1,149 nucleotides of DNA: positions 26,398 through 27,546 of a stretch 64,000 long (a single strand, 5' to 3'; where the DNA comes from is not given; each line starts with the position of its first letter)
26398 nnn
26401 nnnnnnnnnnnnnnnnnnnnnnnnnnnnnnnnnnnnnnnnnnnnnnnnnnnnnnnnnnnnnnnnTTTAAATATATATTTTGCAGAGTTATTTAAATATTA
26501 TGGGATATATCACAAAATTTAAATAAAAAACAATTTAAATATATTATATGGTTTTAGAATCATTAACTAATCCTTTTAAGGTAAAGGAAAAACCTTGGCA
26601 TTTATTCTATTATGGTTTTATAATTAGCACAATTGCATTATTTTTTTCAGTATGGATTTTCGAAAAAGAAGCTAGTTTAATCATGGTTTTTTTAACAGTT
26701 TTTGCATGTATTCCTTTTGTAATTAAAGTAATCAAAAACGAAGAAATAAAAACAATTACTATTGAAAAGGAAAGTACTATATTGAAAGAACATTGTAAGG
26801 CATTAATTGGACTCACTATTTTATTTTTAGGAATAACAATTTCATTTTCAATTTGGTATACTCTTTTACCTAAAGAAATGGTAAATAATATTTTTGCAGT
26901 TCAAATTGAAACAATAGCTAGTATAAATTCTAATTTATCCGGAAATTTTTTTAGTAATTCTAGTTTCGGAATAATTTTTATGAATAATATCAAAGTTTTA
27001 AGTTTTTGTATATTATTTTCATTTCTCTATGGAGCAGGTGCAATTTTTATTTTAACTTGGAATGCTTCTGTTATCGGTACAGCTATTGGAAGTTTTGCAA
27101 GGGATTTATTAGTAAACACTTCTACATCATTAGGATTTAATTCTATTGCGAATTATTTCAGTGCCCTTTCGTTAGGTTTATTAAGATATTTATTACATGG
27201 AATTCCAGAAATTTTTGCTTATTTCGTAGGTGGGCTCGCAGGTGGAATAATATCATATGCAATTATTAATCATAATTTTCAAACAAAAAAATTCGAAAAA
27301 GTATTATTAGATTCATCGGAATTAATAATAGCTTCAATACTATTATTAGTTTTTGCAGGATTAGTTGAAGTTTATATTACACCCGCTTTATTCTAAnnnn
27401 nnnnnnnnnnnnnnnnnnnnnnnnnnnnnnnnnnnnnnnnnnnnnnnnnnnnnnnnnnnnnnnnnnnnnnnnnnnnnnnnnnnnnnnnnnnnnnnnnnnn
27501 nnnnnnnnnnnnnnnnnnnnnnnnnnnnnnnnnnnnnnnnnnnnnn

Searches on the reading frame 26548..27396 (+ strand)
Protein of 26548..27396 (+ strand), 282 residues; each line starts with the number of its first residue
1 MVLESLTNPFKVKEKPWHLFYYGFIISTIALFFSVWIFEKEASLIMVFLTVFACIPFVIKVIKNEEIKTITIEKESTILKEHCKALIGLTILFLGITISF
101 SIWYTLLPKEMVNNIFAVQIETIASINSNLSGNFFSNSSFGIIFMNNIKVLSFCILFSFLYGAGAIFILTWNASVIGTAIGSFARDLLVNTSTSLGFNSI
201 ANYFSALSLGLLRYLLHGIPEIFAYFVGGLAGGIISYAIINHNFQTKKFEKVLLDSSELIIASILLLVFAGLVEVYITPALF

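Call 8: search_protein_families(library=pfam, proteins=[window:26548-27396:+], max_evalue=0.001)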
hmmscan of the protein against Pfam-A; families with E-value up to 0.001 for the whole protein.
window:26548-27396:+ (282 aa): 1 family
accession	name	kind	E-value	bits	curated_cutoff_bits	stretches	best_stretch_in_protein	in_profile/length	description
PF01944.22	SpoIIM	-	7.9e-13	49.1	26.9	1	91-279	2-163/163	Stage II sporulation protein M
